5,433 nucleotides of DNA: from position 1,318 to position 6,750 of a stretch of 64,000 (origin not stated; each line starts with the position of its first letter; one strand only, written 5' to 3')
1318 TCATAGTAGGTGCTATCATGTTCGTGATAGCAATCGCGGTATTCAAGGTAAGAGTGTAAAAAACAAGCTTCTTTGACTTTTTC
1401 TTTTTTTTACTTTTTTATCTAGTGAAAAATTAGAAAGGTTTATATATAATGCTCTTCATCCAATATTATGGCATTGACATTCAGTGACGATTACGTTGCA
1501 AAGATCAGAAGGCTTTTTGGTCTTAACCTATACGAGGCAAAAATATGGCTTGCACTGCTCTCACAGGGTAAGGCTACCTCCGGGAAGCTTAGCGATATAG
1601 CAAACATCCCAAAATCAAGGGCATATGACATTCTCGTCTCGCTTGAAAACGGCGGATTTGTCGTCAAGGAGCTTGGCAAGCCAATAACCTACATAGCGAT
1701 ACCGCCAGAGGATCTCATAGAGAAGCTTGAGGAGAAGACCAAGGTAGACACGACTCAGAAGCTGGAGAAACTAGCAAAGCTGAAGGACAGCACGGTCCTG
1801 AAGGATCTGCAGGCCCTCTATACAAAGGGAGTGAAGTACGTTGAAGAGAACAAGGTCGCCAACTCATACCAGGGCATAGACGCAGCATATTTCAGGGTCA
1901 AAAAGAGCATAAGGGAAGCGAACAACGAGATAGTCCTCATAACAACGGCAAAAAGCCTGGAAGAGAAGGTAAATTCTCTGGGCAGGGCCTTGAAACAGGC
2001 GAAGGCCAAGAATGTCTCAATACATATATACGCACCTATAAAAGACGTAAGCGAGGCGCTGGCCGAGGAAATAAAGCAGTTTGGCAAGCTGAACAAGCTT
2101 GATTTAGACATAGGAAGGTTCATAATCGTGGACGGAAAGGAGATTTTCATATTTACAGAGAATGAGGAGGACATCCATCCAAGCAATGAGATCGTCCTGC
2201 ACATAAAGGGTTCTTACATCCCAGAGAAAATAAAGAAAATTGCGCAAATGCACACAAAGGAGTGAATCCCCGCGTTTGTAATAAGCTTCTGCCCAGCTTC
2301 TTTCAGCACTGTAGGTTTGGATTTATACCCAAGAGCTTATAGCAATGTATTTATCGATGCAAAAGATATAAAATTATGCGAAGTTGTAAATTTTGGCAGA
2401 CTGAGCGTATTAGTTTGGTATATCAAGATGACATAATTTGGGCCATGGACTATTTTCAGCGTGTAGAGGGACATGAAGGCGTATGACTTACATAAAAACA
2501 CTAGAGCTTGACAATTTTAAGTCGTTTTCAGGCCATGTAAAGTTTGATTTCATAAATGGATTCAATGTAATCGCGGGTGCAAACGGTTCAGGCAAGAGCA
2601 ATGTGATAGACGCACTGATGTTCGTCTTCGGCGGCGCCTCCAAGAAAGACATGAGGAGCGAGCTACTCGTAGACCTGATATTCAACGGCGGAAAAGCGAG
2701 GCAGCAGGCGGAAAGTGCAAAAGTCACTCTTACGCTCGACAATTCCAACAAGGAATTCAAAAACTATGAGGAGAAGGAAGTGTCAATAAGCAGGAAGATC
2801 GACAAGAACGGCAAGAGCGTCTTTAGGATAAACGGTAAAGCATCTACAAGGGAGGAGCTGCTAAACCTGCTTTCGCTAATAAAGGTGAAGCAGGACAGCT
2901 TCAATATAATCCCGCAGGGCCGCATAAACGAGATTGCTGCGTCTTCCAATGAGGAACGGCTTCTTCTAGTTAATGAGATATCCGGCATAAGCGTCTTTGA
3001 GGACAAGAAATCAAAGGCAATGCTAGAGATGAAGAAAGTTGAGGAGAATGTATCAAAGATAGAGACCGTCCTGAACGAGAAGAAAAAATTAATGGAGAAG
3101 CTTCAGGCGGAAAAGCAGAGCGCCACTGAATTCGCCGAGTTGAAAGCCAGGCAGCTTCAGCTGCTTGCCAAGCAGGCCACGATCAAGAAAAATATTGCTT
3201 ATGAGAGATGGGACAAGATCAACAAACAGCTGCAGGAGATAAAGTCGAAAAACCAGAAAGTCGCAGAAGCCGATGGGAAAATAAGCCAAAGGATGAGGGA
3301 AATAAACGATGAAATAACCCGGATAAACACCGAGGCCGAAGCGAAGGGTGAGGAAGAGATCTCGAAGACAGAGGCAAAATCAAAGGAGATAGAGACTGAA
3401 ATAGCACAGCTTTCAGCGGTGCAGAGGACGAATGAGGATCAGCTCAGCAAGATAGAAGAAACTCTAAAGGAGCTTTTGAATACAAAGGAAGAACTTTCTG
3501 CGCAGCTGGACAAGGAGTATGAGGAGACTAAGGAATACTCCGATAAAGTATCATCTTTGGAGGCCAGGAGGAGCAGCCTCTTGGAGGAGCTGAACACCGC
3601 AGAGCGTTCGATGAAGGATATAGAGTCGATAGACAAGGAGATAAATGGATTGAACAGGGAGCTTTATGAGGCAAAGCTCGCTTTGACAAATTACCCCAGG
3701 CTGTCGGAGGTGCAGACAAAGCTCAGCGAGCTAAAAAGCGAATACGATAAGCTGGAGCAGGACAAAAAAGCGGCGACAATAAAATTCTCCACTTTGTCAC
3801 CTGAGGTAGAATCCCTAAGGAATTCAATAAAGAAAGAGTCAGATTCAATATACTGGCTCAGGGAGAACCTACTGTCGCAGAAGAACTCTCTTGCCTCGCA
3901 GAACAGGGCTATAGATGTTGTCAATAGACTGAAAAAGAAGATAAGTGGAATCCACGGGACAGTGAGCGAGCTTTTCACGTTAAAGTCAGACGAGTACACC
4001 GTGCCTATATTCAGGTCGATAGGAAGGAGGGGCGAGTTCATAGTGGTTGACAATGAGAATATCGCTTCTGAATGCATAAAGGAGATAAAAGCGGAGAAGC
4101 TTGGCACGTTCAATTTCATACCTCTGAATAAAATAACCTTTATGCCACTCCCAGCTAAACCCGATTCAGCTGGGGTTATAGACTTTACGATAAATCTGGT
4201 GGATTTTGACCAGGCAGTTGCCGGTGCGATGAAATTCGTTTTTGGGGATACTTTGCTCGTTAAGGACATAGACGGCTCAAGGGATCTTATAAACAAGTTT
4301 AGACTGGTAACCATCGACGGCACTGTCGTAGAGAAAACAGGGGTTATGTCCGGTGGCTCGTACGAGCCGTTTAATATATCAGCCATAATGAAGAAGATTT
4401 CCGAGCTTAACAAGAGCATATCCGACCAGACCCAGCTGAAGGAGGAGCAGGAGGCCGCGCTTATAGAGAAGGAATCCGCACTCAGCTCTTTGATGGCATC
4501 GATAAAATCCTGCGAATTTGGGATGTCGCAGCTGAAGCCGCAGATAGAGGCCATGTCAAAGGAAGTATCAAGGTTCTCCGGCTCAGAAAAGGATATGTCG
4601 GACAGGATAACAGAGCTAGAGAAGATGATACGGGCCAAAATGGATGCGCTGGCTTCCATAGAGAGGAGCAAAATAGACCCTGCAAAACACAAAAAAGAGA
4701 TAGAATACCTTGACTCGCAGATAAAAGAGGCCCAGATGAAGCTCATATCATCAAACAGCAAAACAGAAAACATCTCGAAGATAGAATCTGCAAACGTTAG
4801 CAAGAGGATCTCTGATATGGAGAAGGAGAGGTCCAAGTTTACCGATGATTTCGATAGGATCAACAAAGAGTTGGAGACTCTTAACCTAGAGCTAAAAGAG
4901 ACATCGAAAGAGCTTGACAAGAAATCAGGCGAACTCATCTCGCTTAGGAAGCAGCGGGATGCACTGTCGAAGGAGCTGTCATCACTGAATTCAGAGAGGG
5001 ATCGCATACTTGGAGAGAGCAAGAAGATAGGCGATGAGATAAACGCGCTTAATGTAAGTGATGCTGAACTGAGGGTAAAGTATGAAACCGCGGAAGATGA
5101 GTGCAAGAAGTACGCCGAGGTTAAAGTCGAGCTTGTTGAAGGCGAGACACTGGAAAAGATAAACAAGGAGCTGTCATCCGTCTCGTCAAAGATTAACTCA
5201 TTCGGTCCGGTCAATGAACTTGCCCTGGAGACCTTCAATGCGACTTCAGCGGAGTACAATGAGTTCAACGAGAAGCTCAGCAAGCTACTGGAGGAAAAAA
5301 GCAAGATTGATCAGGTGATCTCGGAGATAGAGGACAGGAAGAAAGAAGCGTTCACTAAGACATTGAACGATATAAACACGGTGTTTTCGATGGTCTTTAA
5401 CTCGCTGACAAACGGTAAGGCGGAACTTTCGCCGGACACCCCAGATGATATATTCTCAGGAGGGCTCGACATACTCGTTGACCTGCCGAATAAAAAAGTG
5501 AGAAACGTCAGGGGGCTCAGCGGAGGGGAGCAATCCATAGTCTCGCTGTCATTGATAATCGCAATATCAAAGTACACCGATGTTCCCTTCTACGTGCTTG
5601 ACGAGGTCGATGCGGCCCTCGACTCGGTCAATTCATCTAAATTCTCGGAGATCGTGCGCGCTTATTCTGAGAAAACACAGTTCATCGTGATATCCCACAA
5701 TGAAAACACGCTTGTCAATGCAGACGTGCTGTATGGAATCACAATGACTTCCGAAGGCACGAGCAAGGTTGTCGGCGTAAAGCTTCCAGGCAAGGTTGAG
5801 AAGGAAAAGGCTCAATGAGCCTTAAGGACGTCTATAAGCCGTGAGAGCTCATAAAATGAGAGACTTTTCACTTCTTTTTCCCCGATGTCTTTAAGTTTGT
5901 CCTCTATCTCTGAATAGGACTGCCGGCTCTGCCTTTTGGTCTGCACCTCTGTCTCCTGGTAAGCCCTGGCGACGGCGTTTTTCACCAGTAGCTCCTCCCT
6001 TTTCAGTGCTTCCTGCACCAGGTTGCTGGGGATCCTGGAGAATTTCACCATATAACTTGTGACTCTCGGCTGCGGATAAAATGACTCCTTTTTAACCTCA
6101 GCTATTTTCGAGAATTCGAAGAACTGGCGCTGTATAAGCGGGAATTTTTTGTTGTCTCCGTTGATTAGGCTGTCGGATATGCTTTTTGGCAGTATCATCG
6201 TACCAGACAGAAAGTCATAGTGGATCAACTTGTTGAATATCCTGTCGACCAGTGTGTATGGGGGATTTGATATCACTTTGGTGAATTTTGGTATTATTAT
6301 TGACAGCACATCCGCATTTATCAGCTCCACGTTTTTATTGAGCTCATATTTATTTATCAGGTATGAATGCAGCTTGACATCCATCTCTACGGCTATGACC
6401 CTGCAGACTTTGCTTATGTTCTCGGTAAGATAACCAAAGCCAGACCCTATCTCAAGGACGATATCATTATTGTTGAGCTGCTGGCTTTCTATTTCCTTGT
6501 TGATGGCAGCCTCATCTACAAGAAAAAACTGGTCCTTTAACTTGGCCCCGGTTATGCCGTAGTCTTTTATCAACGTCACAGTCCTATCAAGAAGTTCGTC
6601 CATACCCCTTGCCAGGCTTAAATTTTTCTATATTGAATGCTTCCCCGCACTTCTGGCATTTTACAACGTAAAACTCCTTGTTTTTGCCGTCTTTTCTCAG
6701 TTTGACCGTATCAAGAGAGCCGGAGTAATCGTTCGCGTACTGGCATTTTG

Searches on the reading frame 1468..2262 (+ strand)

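Call 18: search_protein_families(library=pfam, proteins=[window:1468-2262:+], max_evalue=0.0001)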
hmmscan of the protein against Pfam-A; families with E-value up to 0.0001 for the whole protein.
window:1468-2262:+ (265 aa): 1 family
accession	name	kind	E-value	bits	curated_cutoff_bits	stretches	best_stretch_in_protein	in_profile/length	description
PF01978.25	TrmB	-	1.8e-19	69.8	25.6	1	17-81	4-68/68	Sugar-specific transcriptional regulator TrmB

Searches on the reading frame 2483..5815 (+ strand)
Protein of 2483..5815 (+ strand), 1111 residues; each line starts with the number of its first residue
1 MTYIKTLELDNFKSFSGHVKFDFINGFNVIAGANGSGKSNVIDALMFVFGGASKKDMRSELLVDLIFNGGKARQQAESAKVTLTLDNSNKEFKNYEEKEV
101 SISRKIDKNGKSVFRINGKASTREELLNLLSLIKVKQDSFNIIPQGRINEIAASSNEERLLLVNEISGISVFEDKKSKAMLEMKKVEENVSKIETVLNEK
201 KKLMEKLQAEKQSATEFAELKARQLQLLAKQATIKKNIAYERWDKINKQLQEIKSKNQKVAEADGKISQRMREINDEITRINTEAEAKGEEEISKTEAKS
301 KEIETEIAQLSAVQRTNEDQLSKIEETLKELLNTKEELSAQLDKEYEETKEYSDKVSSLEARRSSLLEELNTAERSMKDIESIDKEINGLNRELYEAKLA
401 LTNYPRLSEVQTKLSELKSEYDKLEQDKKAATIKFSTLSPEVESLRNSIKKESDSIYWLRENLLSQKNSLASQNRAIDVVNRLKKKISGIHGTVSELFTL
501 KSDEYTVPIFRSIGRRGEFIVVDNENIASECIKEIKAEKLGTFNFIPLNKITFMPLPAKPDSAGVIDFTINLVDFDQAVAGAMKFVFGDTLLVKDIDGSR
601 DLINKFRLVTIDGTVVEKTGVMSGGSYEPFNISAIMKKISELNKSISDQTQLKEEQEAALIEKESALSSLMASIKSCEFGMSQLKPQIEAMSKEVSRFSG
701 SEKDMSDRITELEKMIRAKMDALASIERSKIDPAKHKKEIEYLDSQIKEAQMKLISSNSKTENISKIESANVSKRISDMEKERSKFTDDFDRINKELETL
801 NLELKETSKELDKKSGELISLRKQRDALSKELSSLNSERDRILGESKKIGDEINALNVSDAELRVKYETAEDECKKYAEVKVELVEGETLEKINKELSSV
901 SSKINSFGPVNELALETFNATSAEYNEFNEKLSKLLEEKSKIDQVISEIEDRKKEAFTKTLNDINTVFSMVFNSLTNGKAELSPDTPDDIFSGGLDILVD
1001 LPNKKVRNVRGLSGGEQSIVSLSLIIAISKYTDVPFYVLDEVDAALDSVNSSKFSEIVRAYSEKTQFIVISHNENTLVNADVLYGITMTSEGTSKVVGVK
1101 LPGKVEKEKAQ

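Call 17: search_protein_families(library=pfam, proteins=[window:2483-5815:+], max_evalue=0.0001)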
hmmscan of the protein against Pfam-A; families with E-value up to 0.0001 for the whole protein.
window:2483-5815:+ (1111 aa): 5 families
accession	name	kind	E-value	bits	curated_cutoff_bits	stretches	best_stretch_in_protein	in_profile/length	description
PF02463.25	SMC_N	-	1.4e-47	162.4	40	1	3-1094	1-219/220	RecF/RecN/SMC N terminal domain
PF06470.18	SMC_hinge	-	4.7e-20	72.6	22.5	1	488-600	2-113/116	SMC proteins Flexible Hinge Domain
PF13175.12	AAA_15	-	3.1e-09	37.4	32.1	1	3-322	2-266/374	AAA ATPase domain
PF13304.12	AAA_21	-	3.8e-08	34.2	27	1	27-50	1-24/304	AAA domain, putative AbiEii toxin, Type IV TA system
PF13555.12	AAA_29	-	5.5e-07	29.7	27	1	5-54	2-51/61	P-loop containing region of AAA domain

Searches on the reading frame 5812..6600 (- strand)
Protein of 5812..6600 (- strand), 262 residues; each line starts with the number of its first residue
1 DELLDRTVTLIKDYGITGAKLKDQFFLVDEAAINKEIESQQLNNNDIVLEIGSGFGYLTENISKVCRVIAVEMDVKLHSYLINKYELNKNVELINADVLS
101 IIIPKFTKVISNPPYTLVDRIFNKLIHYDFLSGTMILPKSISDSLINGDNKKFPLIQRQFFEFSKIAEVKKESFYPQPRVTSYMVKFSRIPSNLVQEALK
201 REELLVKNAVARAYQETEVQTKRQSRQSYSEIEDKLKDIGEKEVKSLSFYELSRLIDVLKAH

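Call 18: search_protein_families(library=pfam, proteins=[window:5812-6600:-], max_evalue=0.0001)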
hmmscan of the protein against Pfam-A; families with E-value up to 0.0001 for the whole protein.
window:5812-6600:- (262 aa): 1 family
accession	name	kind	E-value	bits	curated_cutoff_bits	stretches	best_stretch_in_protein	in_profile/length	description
PF00398.26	RrnaAD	-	3.9e-26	92.2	24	1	24-220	10-222/263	Ribosomal RNA adenine dimethylase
